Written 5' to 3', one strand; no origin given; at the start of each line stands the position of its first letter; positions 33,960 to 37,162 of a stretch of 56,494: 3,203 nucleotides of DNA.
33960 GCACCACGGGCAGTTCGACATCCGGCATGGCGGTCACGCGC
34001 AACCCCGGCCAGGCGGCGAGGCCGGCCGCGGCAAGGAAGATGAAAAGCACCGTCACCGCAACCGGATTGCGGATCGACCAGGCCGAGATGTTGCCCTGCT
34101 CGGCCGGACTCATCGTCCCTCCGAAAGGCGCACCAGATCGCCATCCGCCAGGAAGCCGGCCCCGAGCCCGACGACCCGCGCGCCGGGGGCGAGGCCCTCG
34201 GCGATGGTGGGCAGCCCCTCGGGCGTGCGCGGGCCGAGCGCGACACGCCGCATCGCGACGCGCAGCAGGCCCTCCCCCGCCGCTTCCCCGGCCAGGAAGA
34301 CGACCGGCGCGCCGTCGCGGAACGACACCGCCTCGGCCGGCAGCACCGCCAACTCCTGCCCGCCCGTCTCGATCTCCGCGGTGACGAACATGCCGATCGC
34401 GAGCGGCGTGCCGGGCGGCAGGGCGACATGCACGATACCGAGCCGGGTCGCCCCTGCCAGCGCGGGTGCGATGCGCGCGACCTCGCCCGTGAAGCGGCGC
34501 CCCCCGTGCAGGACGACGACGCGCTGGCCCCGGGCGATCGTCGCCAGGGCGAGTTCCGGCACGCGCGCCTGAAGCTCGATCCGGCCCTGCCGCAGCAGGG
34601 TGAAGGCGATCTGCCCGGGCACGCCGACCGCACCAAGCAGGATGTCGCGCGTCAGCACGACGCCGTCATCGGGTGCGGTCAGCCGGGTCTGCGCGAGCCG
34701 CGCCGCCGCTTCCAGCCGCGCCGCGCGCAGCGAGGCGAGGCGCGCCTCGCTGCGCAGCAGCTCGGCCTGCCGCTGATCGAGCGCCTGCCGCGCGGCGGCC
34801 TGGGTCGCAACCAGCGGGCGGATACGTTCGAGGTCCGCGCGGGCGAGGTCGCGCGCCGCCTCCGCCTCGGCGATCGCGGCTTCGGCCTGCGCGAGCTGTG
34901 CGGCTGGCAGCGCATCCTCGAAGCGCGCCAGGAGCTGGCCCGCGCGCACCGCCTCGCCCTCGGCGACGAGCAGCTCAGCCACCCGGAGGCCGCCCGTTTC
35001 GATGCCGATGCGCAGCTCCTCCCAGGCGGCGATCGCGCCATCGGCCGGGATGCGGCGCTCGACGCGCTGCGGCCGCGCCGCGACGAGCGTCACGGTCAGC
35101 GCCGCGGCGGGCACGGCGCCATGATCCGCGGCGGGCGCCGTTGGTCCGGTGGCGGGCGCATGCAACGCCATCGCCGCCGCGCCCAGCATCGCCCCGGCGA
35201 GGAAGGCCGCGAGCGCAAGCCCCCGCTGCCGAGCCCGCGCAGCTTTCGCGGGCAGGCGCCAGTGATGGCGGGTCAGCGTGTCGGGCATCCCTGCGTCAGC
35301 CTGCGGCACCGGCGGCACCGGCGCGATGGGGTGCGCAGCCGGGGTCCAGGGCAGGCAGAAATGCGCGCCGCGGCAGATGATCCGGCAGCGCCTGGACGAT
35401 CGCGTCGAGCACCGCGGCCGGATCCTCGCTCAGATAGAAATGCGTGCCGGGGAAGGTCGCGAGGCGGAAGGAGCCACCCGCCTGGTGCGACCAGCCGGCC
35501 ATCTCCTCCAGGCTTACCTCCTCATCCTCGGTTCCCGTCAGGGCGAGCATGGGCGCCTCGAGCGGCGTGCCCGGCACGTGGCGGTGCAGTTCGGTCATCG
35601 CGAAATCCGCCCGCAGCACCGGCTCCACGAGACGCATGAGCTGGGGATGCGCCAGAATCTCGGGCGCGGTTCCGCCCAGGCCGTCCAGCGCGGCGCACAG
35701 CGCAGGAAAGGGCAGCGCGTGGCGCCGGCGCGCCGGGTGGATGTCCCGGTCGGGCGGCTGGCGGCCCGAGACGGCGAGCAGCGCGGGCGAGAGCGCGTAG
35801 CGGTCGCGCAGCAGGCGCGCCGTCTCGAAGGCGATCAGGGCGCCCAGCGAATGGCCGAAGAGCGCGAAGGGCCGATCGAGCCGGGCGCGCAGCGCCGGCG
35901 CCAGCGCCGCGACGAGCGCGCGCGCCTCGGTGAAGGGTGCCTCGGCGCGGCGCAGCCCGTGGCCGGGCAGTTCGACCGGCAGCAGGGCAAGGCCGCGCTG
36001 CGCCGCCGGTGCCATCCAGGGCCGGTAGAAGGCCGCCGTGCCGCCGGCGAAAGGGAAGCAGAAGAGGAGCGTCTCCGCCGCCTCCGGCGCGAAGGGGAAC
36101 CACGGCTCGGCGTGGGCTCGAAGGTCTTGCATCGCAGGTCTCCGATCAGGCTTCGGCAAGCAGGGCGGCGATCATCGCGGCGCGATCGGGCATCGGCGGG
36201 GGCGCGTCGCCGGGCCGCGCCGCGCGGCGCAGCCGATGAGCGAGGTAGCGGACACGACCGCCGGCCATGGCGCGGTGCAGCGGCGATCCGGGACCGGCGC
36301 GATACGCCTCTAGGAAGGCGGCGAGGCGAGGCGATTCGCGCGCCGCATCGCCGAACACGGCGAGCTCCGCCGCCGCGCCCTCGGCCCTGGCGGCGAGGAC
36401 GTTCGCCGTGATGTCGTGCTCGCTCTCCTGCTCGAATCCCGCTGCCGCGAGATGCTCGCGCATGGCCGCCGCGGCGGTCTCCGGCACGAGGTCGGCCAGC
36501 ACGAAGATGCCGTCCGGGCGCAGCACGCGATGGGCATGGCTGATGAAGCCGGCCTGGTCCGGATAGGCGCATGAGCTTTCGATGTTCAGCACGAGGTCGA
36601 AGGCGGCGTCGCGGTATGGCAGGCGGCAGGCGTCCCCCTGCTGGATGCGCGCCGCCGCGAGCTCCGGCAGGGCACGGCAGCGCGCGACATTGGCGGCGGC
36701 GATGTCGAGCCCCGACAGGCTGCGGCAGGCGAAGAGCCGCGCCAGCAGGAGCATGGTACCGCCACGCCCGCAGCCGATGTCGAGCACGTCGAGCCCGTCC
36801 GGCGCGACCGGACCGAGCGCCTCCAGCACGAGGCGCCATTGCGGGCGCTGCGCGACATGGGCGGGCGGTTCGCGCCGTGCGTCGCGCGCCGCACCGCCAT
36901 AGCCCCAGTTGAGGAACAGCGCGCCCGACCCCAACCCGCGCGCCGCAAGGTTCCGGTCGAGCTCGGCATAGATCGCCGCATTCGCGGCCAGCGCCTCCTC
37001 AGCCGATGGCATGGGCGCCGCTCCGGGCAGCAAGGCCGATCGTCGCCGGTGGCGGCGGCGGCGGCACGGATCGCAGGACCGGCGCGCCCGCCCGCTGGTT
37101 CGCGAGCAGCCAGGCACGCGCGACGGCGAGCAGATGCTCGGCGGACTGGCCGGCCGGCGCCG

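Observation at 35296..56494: Fatty-acyl-primed yersiniabactin/micacocidin-like thiazoline siderophore assembly line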

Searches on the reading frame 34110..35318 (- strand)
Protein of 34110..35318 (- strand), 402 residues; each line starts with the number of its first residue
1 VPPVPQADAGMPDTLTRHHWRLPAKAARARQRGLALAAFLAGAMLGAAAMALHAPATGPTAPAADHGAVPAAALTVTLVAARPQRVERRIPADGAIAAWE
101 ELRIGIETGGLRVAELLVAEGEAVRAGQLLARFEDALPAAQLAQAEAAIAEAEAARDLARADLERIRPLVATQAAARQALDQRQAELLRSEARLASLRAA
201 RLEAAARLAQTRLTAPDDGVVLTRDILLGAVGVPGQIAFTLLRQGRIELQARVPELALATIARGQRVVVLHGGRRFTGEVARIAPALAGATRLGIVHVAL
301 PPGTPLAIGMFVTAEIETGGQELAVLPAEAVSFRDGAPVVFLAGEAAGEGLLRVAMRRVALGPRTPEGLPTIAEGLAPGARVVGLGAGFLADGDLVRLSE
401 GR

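Call 5: search_protein_families(library=pfam, proteins=[window:34110-35318:-], max_evalue=0.001)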
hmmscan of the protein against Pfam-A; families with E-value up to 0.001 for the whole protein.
window:34110-35318:- (402 aa): 2 families
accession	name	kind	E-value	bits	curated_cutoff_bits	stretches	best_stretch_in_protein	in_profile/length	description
PF16576.10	HlyD_D23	-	2.3e-12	47.1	30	1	112-312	29-214/214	Barrel-sandwich domain of CusB or HlyD membrane-fusion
PF13437.12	HlyD_3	-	2.8e-10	41.3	22.2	1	213-302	2-95/106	HlyD family secretion protein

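Call 65: search_protein_families(library=ncbifam, proteins=[window:34110-35318:-], max_evalue=0.00001)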
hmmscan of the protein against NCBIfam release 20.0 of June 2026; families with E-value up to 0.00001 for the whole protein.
window:34110-35318:- (402 aa): 15 families
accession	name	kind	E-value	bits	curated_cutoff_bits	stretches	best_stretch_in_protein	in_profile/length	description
TIGR01730.1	RND_mfp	subfamily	2.5e-49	168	94.9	1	76-397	1-320/322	efflux RND transporter periplasmic adaptor subunit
TIGR00999.1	8a0102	subfamily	4.9e-31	107.8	319.3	1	121-388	1-268/271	CzcB/NccB family metal efflux transporter periplasmic adaptor subunit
NF007785.0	PRK10476.1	equivalog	7.8e-14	51.2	376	1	171-292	173-293/347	multidrug transporter subunit MdtN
NF008589.1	PRK11556.1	equivalog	8.1e-14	51.3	391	1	63-263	48-247/392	MdtA/MuxA family multidrug efflux RND transporter periplasmic adaptor subunit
TIGR00998.1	8a0101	subfamily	1.1e-13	50.8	390.8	1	154-291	153-287/334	EmrA/EmrK family multidrug efflux transporter periplasmic adaptor subunit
NF002939.0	PRK03598.1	equivalog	1.4e-12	47.5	393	1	172-285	161-282/332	secretion protein HlyD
NF008606.0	PRK11578.1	equivalog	1.2e-09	37.8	342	1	79-285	39-264/371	macrolide transporter subunit MacA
NF007850.1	PRK10559.1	equivalog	2.6e-09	36.6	400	1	113-287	51-226/303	p-hydroxybenzoic acid efflux pump subunit AaeA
TIGR01843.1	type_I_hlyD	subfamily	2.8e-09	36.4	208.65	1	110-184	51-123/422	HlyD family type I secretion periplasmic adaptor subunit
NF000272.2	OqxA_adapt_sub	exception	1.6e-08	33.9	835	1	86-229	52-194/391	multidrug efflux RND transporter periplasmic adaptor subunit OqxA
NF007362.0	PRK09859.1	equivalog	4.6e-08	32.6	738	1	68-233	26-192/385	multidrug transporter subunit MdtE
TIGR02971.1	heterocyst_DevB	subfamily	8.8e-08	31.9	129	0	109-161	23-76/327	ABC exporter membrane fusion protein, DevB family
NF033138.2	RND-peri-MexC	equivalog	1.1e-07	31.4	625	1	45-231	10-192/375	MexC family multidrug efflux RND transporter periplasmic adaptor subunit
NF007132.1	PRK09578.1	equivalog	1.4e-07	30.6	512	1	60-221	24-184/396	MexX/AxyX family multidrug efflux RND transporter periplasmic adaptor subunit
NF011604.1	PRK15030.1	equivalog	3.7e-07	29.5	765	1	116-237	79-200/397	multidrug efflux RND transporter periplasmic adaptor subunit AcrA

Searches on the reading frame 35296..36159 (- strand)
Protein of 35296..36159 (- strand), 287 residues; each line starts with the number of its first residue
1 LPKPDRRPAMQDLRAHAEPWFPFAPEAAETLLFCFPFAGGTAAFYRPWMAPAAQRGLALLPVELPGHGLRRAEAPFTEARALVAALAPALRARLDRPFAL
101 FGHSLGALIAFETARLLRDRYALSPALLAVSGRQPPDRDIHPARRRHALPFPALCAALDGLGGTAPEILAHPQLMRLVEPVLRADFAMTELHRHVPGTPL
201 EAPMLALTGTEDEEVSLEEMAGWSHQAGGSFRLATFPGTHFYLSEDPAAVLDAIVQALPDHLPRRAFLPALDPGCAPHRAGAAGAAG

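Call 5: search_protein_families(library=pfam, proteins=[window:35296-36159:-], max_evalue=0.001)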
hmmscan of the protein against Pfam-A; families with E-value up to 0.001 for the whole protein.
window:35296-36159:- (287 aa): 2 families
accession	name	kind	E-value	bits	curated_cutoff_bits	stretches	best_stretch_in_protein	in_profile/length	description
PF00975.26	Thioesterase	-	7.6e-45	154.3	26.4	1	32-254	3-222/226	Thioesterase domain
PF12697.13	Abhydrolase_6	-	3.4e-10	41.4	26.3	1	40-253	9-217/217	Alpha/beta hydrolase family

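Call 12: find_encoding_contigs(protein=window:35296-36159:-, flank=10000, max_places=6)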
Protein window:35296-36159:- (287 aa): no gene with exactly this product is on record in the collection.

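Call 65: search_protein_families(library=ncbifam, proteins=[window:35296-36132:-], max_evalue=0.00001)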
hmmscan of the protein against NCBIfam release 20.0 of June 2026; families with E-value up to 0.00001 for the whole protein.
window:35296-36132:- (278 aa): 3 families
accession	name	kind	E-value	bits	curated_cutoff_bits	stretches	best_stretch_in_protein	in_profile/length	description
NF051488.1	bifunc_PcaDC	exception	6.3e-08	32.2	390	0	22-111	14-102/375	bifunctional 3-oxoadipate enol-lactonase/4-carboxymuconolactone decarboxylase PcaDC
NF011457.0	PRK14875.1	equivalog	3.1e-07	29.7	307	1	14-111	127-222/372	acetoin dehydrogenase dihydrolipoyllysine-residue acetyltransferase subunit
TIGR03056.1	bchO_mg_che_rel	equivalog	7.2e-06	25.2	172.55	0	28-105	36-113/278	alpha/beta fold hydrolase BchO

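Call 71: search_solved_structures(query=window:35296-36132:-, max_evalue=1e-10)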
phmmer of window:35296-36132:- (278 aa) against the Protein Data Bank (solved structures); distinct sequences matched with E-value up to 1e-10: 13.
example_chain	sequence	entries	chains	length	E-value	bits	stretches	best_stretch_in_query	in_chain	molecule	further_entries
6vap_A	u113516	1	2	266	1.3e-42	149.5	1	6-249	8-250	Thioesterase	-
3fla_A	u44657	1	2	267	1.3e-35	126.5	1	6-247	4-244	RifR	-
3flb_A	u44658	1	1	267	4.6e-35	124.7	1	6-247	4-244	RifR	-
9pc6_A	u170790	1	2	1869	1.1e-33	120.2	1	5-247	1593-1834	6-deoxyerythronolide-B synthase,RifR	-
3qmv_A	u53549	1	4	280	2.4e-33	119.1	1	13-239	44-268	Thioesterase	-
3qmw_A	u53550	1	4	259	5.5e-33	117.9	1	13-239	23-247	Thioesterase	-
6ba8_A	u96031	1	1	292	4.5e-28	101.8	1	20-251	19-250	Iron aquisition yersiniabactin synthesis enzyme, YbtT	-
7e3z_A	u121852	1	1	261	8.4e-28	100.9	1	16-239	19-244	thioesterase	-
6ba9_A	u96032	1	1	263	1.5e-27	100.1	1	21-250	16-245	Iron aquisition yersiniabactin synthesis enzyme, YbtT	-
5ugz_A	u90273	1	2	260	1.1e-25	93.9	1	10-241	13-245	Putative thioesterase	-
2k2q_B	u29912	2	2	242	7.8e-25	91.2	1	18-252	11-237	Surfactin synthetase thioesterase subunit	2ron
4xjv_A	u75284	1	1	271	2.1e-19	73.3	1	16-239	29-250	S-acyl fatty acid synthase thioesterase, medium chain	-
6fvj_A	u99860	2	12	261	2.1e-17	66.8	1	7-241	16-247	Thioesterase | Probable thioesterase TesA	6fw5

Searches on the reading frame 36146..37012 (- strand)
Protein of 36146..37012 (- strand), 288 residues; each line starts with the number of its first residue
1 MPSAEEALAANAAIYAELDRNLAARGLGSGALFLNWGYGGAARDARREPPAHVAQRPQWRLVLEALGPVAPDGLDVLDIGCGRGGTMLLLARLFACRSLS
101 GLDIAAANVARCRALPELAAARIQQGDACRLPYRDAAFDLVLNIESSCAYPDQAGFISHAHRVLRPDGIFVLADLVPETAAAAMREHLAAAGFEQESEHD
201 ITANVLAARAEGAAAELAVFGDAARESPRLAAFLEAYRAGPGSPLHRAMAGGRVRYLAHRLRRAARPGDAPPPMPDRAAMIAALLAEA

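Call 58: search_solved_structures(query=window:36146-37012:-, max_evalue=0.001)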
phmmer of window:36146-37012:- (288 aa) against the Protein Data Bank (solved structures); distinct sequences matched with E-value up to 0.001: 32.
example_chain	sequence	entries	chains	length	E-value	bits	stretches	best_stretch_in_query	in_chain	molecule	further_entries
8zc8_A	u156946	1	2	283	1.3e-15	60.9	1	33-183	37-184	MitM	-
21zq_A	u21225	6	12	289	1.4e-15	60.9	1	33-183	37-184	MitM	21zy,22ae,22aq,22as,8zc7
5gm1_A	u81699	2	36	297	4.9e-12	49.2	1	61-179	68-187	O-methylransferase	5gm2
3bus_A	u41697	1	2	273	3.7e-10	43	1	72-179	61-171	Methyltransferase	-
7v6h_A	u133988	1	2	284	1e-09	41.6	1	38-179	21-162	Cyclopropane fatty-acyl-phospholipid synthase-like methyltransferase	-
6uv6_A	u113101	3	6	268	1.2e-09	41.3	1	25-264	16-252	D-glucose O-methyltransferase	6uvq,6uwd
4f84_A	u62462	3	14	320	2.5e-07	33.7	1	40-171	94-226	Geranyl diphosphate 2-C-methyltransferase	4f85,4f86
4pne_A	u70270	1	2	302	3.7e-07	33.2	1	67-184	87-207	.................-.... protein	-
6ecx_A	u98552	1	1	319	4.4e-07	32.9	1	48-183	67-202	StiE protein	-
6ect_A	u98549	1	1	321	4.5e-07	32.9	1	48-183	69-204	StiE protein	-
8gdu_A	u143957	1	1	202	1.2e-06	31.6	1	55-172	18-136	Methyltransferase domain-containing protein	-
5f8c_A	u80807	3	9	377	1.3e-06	31.4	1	71-176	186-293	Methyltransferase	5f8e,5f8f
6uak_A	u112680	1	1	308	1.9e-06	30.9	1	71-170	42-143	SAM dependent methyltransferase LahSB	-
9w6x_A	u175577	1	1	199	3.8e-06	29.9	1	70-175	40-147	YtkW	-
5wp4_A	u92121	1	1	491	2e-05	27.5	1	73-201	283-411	Phosphoethanolamine N-methyltransferase 1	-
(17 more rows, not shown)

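Call 65: search_protein_families(library=ncbifam, proteins=[window:36146-37012:-], max_evalue=0.00001)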
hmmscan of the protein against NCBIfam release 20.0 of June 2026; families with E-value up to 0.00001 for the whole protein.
window:36146-37012:- (288 aa): 16 families
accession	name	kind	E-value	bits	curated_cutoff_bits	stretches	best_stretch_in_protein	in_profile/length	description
NF045823.1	PthPhpthDimycoMt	equivalog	5.4e-33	114.2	300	1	30-261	24-253/256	phthiotriol/phenolphthiotriol dimycocerosates methyltransferase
NF045825.1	FAmtase_mtf2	equivalog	1.4e-28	99.8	400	1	31-215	17-201/248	fatty-acid O-methyltransferase Mtf2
NF045667.1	MTase_DVU1556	equivalog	5.8e-20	71.7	155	1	71-232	21-177/213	DVU_1556 family methyltransferase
NF047649.1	MTase_UXPK_star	exception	2.1e-13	49.9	460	1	65-177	71-186/283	methyltransferase/UXPK-star double selenoprotein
NF041537.1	ArsM_AhpD_UU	exception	3.7e-13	49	510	1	66-176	71-184/345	arsenite methyltransferase/AhpD domain selenoprotein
TIGR02072.1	BioC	equivalog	9.2e-11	42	184.95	1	74-179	36-139/244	malonyl-ACP O-methyltransferase BioC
NF041536.1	ArsM_DUF2284_UU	exception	1e-09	37.3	575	1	71-177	75-185/459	arsenite methyltransferase/DUF2284 domain selenoprotein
NF040539.1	AST_met_ArsM_2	exception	3.4e-09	36.9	240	1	75-177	59-168/262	putative arsinothricin biosynthesis methyltransferase ArsM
NF041675.1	sarc_dimgly_tmase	equivalog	9.1e-08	32.4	550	1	69-175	64-172/278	sarcosine/dimethylglycine N-methyltransferase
NF008823.0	PRK11873.1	subfamily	2.9e-07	30.2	263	1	73-179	78-188/272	arsenite methyltransferase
TIGR01934.1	MenG_MenH_UbiE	subfamily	5.1e-07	29.2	158.35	1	72-180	39-149/223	ubiquinone/menaquinone biosynthesis methyltransferase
TIGR04345.1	ovoA_Cterm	equivalog_domain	6.3e-07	29.2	170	0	124-207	121-203/242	putative 4-mercaptohistidine N1-methyltransferase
NF043040.1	corrin_prot_MT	hypoth_equivalog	9.4e-07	28.5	180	1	70-183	39-159/216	corrinoid protein-associated methyltransferase CpaM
NF001244.0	PRK00216.1-5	equivalog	5.3e-06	25.9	216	1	72-182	50-162/236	bifunctional demethylmenaquinone methyltransferase/2-methoxy-6-polyprenyl-1,4-benzoquinol methylase UbiE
NF007610.0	PRK10258.1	equivalog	6.8e-06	25.6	342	1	75-179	45-145/251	malonyl-ACP O-methyltransferase BioC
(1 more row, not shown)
